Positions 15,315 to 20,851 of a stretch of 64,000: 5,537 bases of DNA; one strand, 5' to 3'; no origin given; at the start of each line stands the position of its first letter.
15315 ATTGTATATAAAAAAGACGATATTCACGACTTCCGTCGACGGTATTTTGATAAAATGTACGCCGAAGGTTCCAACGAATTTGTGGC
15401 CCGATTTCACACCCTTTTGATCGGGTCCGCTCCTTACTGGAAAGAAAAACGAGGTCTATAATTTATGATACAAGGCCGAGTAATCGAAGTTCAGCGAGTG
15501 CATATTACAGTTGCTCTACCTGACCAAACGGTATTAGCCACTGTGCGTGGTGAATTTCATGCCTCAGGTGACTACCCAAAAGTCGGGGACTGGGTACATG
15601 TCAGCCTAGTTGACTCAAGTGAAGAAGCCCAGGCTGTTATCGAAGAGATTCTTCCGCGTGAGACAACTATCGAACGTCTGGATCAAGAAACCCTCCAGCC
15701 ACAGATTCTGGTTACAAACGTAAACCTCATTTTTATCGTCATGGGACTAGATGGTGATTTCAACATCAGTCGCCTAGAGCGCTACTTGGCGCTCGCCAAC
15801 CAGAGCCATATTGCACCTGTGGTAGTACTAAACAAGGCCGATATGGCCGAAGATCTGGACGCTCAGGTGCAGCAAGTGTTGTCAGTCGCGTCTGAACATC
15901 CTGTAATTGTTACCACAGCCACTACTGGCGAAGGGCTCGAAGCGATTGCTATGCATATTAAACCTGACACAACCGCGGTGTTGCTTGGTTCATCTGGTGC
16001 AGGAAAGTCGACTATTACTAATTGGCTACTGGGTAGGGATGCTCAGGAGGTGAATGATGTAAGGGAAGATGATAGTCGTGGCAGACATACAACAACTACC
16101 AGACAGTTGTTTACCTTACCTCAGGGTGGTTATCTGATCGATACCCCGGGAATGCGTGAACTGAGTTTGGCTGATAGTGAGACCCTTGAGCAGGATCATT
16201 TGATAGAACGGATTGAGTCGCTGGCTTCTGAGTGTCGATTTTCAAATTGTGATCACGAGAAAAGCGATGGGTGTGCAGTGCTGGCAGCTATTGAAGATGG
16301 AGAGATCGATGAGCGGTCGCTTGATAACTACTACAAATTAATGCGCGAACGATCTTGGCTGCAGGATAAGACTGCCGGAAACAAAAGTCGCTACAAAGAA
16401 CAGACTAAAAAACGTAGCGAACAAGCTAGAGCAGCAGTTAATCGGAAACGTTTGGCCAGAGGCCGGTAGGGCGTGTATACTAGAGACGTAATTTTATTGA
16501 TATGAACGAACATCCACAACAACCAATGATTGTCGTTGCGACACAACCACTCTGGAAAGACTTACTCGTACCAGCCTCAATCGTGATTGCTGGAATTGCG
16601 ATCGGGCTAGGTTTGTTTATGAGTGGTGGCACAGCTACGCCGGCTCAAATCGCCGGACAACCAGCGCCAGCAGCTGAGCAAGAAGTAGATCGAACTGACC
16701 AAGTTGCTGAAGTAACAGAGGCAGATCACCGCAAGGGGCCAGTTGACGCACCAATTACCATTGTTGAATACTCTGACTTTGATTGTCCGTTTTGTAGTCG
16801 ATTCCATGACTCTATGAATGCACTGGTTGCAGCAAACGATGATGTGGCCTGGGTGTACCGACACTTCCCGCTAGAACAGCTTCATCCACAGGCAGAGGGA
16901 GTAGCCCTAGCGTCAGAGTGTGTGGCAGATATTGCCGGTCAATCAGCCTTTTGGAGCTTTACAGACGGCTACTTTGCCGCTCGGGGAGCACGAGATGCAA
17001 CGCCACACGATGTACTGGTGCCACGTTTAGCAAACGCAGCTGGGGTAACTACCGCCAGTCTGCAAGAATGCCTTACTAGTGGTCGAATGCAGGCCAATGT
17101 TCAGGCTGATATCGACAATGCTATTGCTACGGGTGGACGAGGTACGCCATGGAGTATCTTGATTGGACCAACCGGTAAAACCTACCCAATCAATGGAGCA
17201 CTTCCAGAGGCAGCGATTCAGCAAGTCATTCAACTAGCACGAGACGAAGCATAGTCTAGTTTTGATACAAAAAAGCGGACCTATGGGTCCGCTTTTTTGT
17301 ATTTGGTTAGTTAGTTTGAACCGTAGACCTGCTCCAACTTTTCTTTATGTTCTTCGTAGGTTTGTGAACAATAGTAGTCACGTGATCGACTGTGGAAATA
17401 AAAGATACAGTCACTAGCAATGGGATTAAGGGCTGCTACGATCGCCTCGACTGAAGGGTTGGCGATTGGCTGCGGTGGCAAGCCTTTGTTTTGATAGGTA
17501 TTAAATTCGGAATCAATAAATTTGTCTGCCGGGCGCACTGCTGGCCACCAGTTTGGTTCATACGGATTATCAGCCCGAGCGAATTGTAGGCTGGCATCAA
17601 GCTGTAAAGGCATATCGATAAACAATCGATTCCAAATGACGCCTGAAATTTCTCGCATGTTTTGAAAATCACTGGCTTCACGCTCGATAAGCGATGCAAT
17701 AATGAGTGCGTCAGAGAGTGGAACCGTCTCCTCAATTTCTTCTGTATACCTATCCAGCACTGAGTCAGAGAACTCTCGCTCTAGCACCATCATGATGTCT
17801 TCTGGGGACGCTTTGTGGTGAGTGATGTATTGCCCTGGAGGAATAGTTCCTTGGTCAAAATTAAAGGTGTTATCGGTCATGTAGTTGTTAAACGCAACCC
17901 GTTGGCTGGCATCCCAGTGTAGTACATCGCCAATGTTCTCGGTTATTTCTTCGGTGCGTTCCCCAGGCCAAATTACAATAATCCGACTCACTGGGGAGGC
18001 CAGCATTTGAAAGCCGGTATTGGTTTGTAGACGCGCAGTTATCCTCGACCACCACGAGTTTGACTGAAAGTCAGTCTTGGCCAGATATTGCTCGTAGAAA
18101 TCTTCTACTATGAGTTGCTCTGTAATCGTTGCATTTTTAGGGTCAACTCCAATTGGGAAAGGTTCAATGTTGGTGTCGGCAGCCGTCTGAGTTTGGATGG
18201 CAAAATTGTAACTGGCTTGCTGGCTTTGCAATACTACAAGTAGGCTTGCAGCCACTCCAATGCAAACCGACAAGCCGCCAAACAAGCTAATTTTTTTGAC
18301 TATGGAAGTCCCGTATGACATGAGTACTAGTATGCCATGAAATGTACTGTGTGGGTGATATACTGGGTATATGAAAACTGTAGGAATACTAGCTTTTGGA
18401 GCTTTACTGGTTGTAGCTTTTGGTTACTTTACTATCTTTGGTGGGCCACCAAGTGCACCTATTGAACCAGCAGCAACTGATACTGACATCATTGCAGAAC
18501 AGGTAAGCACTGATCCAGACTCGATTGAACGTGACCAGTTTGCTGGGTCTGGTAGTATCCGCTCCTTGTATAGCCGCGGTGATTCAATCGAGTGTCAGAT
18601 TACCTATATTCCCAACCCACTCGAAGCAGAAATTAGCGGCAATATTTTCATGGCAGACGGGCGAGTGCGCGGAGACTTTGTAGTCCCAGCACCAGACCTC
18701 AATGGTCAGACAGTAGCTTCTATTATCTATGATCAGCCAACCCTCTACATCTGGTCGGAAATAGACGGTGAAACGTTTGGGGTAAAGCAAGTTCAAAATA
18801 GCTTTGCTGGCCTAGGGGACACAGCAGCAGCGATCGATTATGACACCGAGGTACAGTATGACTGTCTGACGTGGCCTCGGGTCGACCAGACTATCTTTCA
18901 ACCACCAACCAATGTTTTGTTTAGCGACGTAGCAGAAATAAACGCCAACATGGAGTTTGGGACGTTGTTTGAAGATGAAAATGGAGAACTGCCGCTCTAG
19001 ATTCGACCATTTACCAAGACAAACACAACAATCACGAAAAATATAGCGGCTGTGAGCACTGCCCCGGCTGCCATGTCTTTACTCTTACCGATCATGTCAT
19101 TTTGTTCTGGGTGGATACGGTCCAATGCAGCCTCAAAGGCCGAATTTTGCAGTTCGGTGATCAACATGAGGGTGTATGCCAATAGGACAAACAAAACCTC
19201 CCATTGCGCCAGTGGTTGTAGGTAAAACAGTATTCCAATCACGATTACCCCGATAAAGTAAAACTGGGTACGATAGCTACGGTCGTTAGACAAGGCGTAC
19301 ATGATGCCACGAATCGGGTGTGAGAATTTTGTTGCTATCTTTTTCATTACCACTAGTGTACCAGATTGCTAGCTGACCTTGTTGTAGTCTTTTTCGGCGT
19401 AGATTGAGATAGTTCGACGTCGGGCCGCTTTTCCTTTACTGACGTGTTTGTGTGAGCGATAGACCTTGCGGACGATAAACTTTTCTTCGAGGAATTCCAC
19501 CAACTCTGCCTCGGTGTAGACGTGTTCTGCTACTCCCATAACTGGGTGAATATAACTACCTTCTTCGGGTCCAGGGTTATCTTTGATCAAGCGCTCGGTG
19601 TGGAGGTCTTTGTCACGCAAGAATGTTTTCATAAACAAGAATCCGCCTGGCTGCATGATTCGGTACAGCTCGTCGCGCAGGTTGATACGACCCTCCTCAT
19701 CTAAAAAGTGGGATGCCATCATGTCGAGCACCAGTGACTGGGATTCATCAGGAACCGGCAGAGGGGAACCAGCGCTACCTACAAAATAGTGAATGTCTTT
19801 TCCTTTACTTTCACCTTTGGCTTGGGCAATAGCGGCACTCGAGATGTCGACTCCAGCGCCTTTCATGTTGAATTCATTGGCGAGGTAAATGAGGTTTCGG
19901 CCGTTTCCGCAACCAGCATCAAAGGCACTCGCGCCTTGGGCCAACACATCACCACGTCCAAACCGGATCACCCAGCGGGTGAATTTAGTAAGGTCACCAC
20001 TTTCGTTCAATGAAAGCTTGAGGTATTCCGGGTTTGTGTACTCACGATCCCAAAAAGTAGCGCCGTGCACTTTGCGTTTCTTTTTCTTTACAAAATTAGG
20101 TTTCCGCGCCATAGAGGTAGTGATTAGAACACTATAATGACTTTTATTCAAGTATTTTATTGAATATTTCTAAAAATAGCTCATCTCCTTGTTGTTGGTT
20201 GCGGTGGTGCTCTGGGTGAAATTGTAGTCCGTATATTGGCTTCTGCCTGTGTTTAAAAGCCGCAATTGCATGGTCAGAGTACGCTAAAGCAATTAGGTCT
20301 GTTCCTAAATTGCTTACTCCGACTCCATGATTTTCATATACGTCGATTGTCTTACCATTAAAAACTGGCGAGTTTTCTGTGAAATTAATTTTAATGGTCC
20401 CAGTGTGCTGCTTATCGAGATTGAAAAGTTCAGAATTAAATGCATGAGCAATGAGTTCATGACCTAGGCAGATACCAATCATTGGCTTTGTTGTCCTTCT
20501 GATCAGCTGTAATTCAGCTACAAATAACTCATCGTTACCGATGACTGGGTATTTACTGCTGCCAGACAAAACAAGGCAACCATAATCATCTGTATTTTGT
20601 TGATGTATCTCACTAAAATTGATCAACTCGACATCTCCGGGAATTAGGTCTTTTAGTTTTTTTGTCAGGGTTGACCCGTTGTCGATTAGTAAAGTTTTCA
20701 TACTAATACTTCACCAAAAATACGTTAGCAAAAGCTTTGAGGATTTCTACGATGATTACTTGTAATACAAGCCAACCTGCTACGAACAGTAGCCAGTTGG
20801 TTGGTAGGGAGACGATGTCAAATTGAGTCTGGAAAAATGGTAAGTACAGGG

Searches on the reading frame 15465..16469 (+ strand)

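Call 83: search_protein_families(library=pfam, proteins=[window:15465-16469:+], max_evalue=0.0001)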
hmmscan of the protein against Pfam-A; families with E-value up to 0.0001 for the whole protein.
window:15465-16469:+ (334 aa): 5 families
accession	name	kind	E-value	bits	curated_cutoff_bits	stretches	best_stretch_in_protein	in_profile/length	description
PF03193.22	RsgA_GTPase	-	5e-50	170.2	30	1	62-235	1-173/174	RsgA GTPase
PF01926.29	MMR_HSR1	-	2.1e-07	31.5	21.9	1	171-244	2-69/113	50S ribosome-binding GTPase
PF00005.33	ABC_tran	-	1.2e-06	29.6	25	1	159-245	2-80/137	ABC transporter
PF00009.33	GTP_EFTU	-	1e-05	25.6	26.5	0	105-161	111-178/188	Elongation factor Tu GTP binding domain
PF02421.24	FeoB_N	-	1.9e-05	24.7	27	0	102-164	89-155/156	Ferrous iron transport protein B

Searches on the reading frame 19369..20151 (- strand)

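Call 3: search_protein_families(library=pfam, proteins=[window:19369-20151:-], max_evalue=0.01)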
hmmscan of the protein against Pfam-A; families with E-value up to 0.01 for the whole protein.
window:19369-20151:- (260 aa): 6 families
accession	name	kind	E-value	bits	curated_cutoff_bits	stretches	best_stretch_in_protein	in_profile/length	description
PF13649.12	Methyltransf_25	-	2.4e-14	54.2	27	1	78-170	3-97/97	Methyltransferase domain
PF08241.18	Methyltransf_11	-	2.4e-13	51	21.2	1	78-173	2-94/95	Methyltransferase domain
PF13847.12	Methyltransf_31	-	3.4e-08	33.7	27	1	73-184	4-119/145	Methyltransferase domain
PF08242.18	Methyltransf_12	-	4.3e-06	27.8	30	1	78-172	2-98/98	Methyltransferase domain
PF13489.12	Methyltransf_23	-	5.5e-06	26.6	27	1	70-196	20-136/164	Methyltransferase domain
PF07021.18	MetW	-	0.0016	18.6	21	1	70-110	11-51/193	Methionine biosynthesis protein MetW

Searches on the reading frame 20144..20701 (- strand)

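Call 3: search_protein_families(library=pfam, proteins=[window:20144-20701:-], max_evalue=0.01)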
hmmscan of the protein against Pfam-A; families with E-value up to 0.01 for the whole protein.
window:20144-20701:- (185 aa): 2 families
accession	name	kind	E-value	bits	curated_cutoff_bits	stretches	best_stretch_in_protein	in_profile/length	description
PF00117.34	GATase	-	1.7e-22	80.5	22.8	1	5-178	2-186/190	Glutamine amidotransferase class-I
PF07722.19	Peptidase_C26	-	7.6e-08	32.8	20.5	1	66-164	100-219/219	Peptidase C26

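Call 4: search_protein_families(library=ncbifam, proteins=[window:20144-20701:-], max_evalue=0.01)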
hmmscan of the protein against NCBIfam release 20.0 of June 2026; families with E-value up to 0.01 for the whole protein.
window:20144-20701:- (185 aa): 29 families (the best 25 are shown)
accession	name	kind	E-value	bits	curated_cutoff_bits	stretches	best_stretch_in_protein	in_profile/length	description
NF001975.0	PRK00758.1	equivalog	4.9e-26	91.5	198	1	13-179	18-178/185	GMP synthase subunit A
TIGR00888.1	guaA_Nterm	equivalog_domain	8.1e-21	74.3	172.15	1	32-180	34-181/188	glutamine-hydrolyzing GMP synthase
NF005367.0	PRK06895.1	equivalog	2.9e-20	73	265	1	2-168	3-175/190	anthranilate synthase component II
NF045546.1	GCDPHdlase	equivalog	2e-15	57.4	250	1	43-171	58-187/198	gamma-glutamyl-CDP-amidate hydrolase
NF000848.1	PRK00074.1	equivalog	2.7e-15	56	400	1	32-179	33-183/512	glutamine-hydrolyzing GMP synthase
TIGR01368.1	CPSaseIIsmall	equivalog_domain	4e-14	52.4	307.35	1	62-183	237-359/361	glutamine-hydrolyzing carbamoyl-phosphate synthase small subunit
NF009475.0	PRK12838.1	equivalog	9.9e-14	51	221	1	62-182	231-352/359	carbamoyl phosphate synthase small subunit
NF011201.0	PRK14607.1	equivalog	1.4e-11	43.8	670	1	70-177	72-183/534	bifunctional anthranilate synthase component II/anthranilate phosphoribosyltransferase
TIGR00566.1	trpG_papA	subfamily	8.3e-11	42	121.05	1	64-176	65-186/192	glutamine amidotransferase of anthranilate synthase or aminodeoxychorismate synthase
NF010081.0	PRK13566.1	equivalog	2.3e-10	39.4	645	1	57-179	586-716/729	anthranilate synthase component I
NF006562.0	PRK09065.1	equivalog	6.3e-10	39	205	1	69-168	88-193/242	glutamine amidotransferase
NF005946.0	PRK08007.1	equivalog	5.1e-09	35.9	332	1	64-176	63-181/187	aminodeoxychorismate synthase component 2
TIGR01815.1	TrpE-clade3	equivalog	9.9e-09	33.7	739.15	1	65-165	582-688/717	anthranilate synthase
NF005849.0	PRK07765.1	equivalog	1.4e-08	34.3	308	1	64-165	69-175/219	aminodeoxychorismate/anthranilate synthase component II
NF005458.0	PRK07053.1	equivalog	1.5e-08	34.3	250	1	49-168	64-183/234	glutamine amidotransferase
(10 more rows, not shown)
